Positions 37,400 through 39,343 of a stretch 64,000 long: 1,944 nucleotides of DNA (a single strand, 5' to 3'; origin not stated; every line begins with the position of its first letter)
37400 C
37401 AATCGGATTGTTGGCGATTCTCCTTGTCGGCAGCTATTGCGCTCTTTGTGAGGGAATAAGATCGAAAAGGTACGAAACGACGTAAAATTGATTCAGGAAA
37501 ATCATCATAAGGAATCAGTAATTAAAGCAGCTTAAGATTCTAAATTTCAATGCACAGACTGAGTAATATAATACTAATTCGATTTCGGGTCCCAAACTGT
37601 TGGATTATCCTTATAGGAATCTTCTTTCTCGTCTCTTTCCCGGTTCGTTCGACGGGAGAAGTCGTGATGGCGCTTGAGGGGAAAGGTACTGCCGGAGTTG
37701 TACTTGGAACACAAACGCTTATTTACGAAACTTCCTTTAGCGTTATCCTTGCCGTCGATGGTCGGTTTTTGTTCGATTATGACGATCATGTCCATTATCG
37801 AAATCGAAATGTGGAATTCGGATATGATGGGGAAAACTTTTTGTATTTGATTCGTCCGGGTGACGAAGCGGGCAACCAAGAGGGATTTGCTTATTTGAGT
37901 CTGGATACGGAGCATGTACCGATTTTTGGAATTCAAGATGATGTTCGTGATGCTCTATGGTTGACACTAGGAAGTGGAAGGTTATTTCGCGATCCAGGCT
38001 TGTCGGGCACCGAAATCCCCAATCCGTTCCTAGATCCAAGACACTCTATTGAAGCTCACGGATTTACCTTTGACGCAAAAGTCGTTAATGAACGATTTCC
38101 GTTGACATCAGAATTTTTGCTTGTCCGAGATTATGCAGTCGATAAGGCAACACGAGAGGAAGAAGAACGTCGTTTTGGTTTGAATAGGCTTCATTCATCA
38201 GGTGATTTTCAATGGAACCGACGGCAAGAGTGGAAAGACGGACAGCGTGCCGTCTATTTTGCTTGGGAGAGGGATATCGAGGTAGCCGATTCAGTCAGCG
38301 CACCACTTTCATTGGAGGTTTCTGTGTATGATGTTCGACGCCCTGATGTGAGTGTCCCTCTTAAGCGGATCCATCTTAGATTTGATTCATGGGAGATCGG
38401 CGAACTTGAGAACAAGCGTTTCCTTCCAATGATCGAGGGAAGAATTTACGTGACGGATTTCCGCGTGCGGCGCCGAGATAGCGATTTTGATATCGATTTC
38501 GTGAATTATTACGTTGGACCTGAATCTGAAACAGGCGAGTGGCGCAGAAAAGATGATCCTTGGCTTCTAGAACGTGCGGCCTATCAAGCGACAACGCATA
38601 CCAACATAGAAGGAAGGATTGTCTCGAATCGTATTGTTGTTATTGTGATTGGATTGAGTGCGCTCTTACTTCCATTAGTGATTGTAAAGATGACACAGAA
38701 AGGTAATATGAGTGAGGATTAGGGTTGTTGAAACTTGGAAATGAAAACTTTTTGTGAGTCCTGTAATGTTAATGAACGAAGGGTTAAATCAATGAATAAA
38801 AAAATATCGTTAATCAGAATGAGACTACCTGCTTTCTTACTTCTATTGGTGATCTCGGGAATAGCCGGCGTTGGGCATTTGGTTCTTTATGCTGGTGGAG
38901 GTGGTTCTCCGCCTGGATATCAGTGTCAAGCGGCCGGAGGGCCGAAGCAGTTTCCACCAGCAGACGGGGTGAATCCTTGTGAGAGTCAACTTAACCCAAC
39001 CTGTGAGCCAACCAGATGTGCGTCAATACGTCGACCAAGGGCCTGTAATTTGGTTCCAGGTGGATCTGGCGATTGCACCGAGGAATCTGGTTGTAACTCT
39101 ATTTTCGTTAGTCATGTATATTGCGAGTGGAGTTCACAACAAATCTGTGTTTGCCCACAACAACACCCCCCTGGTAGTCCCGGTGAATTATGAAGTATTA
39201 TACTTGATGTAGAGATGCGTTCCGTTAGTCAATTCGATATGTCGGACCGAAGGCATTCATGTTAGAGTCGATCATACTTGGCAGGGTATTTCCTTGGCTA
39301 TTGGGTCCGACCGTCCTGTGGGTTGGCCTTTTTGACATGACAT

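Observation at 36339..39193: AT-rich four-gene module: ECF sigma, MauE-like CGC membrane protein, 390-aa bitopic orphan, 10-Cys exported protein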

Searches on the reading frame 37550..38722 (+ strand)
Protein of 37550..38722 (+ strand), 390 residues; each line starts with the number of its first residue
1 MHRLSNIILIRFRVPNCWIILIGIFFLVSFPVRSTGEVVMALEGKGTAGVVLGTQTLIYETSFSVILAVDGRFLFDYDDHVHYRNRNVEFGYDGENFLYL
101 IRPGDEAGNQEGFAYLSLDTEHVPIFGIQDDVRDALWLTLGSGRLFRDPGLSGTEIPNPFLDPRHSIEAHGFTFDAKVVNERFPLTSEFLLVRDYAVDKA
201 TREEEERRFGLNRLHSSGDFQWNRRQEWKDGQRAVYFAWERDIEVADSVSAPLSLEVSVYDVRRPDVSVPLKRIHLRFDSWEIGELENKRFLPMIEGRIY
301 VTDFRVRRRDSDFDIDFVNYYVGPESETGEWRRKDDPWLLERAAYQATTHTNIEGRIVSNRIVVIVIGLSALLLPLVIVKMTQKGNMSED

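Call 3: search_protein_families(library=pfam, proteins=[window:37550-38722:+], max_evalue=1)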
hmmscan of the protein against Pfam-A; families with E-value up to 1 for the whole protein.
window:37550-38722:+ (390 aa): 0 families

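Call 4: search_protein_families(library=ncbifam, proteins=[window:37550-38722:+], max_evalue=1)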
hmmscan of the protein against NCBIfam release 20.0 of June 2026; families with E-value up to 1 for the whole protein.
window:37550-38722:+ (390 aa): 0 families

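Call 7: find_homologous_proteins(query=window:37550-38722:+, max_evalue=0.001)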
Query window:37550-38722:+ (390 aa): 1 proteins with E <= 0.001 among 4600 candidates.
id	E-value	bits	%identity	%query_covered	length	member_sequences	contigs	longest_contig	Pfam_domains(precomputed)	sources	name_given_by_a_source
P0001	4.4e-236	801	100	90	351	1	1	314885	-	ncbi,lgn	-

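Call 10: find_encoding_contigs(protein=P0001, flank=10000)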
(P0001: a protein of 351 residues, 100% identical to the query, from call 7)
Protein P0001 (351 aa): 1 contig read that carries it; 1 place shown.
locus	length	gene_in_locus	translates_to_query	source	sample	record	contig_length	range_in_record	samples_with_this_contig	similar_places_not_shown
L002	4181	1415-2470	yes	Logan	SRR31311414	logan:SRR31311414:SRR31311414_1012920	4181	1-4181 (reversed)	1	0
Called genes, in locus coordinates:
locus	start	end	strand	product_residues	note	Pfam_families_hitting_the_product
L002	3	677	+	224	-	?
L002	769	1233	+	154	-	PF07291:MauE (weak)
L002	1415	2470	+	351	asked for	-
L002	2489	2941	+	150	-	-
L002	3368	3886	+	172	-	PF04138:GtrA_DPMS_TM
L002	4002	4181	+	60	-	?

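Call 27: search_protein_representatives(protein=window:37550-38722:+)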
Query: 390 residues. Proteins with E-value up to 0.001 (for the whole library): 33; up to 1e-10: 17; up to 1e-30: 13. The best 33 are listed.
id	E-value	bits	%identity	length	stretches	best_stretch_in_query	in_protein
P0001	1.4e-236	801.3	100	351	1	40-390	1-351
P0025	3.2e-52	194.3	34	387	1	7-380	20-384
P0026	2.9e-41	158.2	37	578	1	57-343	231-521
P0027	1.4e-40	156.0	30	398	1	7-376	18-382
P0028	6.4e-39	150.5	37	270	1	128-379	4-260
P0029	1.3e-38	149.5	29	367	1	23-380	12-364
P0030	4.6e-38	147.7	34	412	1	28-340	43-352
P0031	2.6e-36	141.9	32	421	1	56-352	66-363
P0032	4.2e-36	141.2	32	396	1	45-353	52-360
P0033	1.1e-35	139.9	31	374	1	40-379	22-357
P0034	5.7e-35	137.5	37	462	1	58-337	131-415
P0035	1.3e-34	136.3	29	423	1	17-388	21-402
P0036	1.9e-32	129.2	31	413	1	41-350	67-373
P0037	9.2e-24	100.6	30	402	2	115-384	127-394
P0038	4.6e-22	95.0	27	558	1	22-343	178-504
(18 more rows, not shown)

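Call 36: predict_structure(alignment_id=A2)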
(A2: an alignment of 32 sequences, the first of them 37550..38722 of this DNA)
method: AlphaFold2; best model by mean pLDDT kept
length: 390 residues; sequences in the alignment: 32
mean_pLDDT: 89.9   pTM: 0.82
mean pLDDT of the five models: 89.9, 88.9, 88.3, 88.0, 87.7
residues with pLDDT >= 90: 282; 70-90: 74; 50-70: 24; < 50: 10
segments of 3 or more residues with pLDDT < 50: 1-6, 9-12
pLDDT, mean of each block of 10 residues (from residue 1): 47 65 81 71 98 94 97 97 95 96 81 92 91 98 90 92 95 97 97 97 92 85 94 98 96 98 87 98 94 94 93 91 90 95 90 71 94 95 79
secondary structure, 60 per line:
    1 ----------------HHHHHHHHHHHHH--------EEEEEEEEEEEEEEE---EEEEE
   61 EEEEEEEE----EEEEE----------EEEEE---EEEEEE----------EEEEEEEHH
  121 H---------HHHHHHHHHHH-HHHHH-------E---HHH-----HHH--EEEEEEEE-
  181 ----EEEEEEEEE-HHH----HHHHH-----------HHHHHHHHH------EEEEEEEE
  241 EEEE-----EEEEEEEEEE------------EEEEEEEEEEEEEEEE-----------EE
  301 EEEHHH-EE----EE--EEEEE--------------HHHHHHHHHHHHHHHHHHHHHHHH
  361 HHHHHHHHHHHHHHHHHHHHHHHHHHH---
elements in order: H17-29 E38-52 E56-68 E73-77 E88-92 E96-101 E112-118 H131-141 H143-147 E172-179 E185-193 H202-206 H218-226 E233-244 E250-259 E272-287 E299-303 E318-322 H337-387

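Call 54: search_protein_families(library=padloc, proteins=[window:37550-38722:+], max_evalue=0.1)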
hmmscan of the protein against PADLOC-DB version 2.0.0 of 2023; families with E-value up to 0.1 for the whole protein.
window:37550-38722:+ (390 aa): 0 families

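Call 72: list_cluster_members(proteins=[P0001, P0007, P0025, P0026, P0038])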
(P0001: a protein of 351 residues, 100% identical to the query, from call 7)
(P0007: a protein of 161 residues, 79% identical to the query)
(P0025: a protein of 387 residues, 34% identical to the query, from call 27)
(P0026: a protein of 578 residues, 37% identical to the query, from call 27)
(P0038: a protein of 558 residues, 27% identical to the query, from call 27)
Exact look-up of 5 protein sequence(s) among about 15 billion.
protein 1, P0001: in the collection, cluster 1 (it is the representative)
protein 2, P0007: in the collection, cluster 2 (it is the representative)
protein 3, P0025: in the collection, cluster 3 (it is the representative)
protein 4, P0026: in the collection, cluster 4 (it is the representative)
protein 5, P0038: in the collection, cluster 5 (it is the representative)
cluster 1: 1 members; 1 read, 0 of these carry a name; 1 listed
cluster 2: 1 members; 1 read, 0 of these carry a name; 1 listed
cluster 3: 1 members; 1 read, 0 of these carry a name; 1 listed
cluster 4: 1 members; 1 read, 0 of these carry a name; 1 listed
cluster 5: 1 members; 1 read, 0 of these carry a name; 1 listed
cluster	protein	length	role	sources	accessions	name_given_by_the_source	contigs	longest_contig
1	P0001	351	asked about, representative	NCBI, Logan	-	-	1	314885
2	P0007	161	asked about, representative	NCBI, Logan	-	-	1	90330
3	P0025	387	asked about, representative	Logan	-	-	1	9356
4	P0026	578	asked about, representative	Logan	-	-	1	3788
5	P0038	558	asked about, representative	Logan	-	-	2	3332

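Call 81: search_solved_structures(query=A2, max_evalue=1)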
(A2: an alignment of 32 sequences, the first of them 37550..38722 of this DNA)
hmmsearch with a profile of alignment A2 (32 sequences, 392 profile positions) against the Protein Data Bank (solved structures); distinct sequences matched with E-value up to 1: 1.
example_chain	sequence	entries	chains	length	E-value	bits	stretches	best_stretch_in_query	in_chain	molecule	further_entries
3zq3_A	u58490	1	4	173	0.3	12.9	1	22-103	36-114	OBP3 PROTEIN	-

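Call 84: fold_search(model_id=the predicted structure, library=pdb)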
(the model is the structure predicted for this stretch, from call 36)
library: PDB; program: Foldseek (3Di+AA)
matches with E <= 10: 721; with E <= 0.001: 22
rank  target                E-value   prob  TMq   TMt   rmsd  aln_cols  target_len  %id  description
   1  4ki3_L                3.9e-05  1.00  0.30  0.60   6.9       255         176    9  1.70 Angstrom resolution crystal structure of outer-membrane lipoprotein carrier protein (lolA) from Yersinia pestis C (released 2013-05-15)
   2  4ki3_D                4.2e-05  1.00  0.32  0.63   6.2       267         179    9  1.70 Angstrom resolution crystal structure of outer-membrane lipoprotein carrier protein (lolA) from Yersinia pestis C (released 2013-05-15)
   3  9tp6_A                5.8e-05  1.00  0.29  0.44  13.4       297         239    9  Structure of LolA3 from Porphyromonas gingivalis (released 2026-02-18)
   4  2zpc                  6.5e-05  1.00  0.28  0.53   6.4       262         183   10  Crystal structure of the R43L mutant of LolA in the closed form (released 2008-08-05)
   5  4ki3_I                7.3e-05  1.00  0.30  0.60   6.4       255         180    8  1.70 Angstrom resolution crystal structure of outer-membrane lipoprotein carrier protein (lolA) from Yersinia pestis C (released 2013-05-15)
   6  3buu_B                9.7e-05  1.00  0.28  0.45  10.9       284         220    7  Crystal structure of LolA superfamily protein NE2245 from Nitrosomonas europaea (released 2008-01-22)
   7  4ki3_G                1.0e-04  1.00  0.32  0.64   5.5       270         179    8  1.70 Angstrom resolution crystal structure of outer-membrane lipoprotein carrier protein (lolA) from Yersinia pestis C (released 2013-05-15)
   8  4ki3_K                1.0e-04  1.00  0.29  0.60   7.2       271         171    9  1.70 Angstrom resolution crystal structure of outer-membrane lipoprotein carrier protein (lolA) from Yersinia pestis C (released 2013-05-15)
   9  3wjt                  1.1e-04  1.00  0.29  0.56   7.9       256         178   10  Crystal structure of the L68D variant of mLolB (released 2014-03-05)
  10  7z6w                  1.1e-04  1.00  0.31  0.59   7.0       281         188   10  Complex of E. coli LolA and lipoprotein (released 2022-09-07)
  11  9tpm                  1.4e-04  1.00  0.34  0.52   8.9       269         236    9  Structure of LolB from Porphyromonas gingivalis (released 2026-02-18)
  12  4ki3_A                1.6e-04  1.00  0.30  0.60   5.8       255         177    9  1.70 Angstrom resolution crystal structure of outer-membrane lipoprotein carrier protein (lolA) from Yersinia pestis C (released 2013-05-15)
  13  8orn_B                1.6e-04  1.00  0.28  0.53   6.5       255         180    8  Crystal structure of Xanthomonas campestris pv. campestris LolA-LolB complex (released 2023-07-05)
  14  8orn_A                1.7e-04  1.00  0.26  0.48   7.7       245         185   12  Crystal structure of Xanthomonas campestris pv. campestris LolA-LolB complex (released 2023-07-05)
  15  6f3z_B                1.7e-04  1.00  0.28  0.51   7.6       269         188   10  Complex of E. coli LolA and periplasmic domain of LolC (released 2018-07-25)
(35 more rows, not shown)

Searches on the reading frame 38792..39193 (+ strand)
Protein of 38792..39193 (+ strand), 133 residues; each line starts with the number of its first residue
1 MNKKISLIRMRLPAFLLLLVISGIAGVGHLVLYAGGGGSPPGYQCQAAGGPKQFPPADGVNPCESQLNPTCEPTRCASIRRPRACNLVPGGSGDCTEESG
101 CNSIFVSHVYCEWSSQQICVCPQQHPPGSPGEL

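Call 3: search_protein_families(library=pfam, proteins=[window:38792-39193:+], max_evalue=1)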
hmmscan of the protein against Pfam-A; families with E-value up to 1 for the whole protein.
window:38792-39193:+ (133 aa): 0 families

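Call 4: search_protein_families(library=ncbifam, proteins=[window:38792-39193:+], max_evalue=1)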
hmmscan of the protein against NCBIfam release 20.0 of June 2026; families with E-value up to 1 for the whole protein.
window:38792-39193:+ (133 aa): 0 families

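Call 8: find_homologous_proteins(query=window:38792-39193:+, max_evalue=0.01)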
Query window:38792-39193:+ (133 aa): 1 proteins with E <= 0.01 among 34 candidates.
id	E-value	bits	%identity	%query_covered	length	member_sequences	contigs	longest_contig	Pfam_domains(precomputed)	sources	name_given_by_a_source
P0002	3.9e-78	278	92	100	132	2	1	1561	-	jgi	-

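Call 9: find_encoding_contigs(protein=P0002, flank=5000)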
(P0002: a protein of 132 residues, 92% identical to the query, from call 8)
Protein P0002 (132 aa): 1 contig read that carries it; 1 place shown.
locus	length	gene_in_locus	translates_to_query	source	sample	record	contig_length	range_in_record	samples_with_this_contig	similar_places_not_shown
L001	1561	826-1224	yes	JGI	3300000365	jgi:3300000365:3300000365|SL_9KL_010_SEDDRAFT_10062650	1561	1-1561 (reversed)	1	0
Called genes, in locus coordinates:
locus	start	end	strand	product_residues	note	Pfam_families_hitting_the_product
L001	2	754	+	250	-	?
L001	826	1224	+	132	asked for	-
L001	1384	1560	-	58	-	?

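Call 54: search_protein_families(library=padloc, proteins=[window:38792-39193:+], max_evalue=0.1)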
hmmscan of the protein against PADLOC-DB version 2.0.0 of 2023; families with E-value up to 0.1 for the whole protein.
window:38792-39193:+ (133 aa): 0 families

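Call 78: predict_structure(alignment_id=A4)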
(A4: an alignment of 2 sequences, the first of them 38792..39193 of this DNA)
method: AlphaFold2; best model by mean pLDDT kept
length: 133 residues; sequences in the alignment: 2
mean_pLDDT: 40.4   pTM: 0.22
mean pLDDT of the five models: 40.4, 40.0, 39.0, 36.6, 36.2
residues with pLDDT >= 90: 0; 70-90: 8; 50-70: 21; < 50: 104
segments of 3 or more residues with pLDDT < 50: 32-133
pLDDT, mean of each block of 10 residues (from residue 1): 56 72 61 41 32 37 35 31 30 32 30 37 35 31
secondary structure, 60 per line:
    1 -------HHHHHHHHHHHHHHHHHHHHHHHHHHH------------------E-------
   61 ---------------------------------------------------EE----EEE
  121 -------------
elements in order: H8-34 E118-120
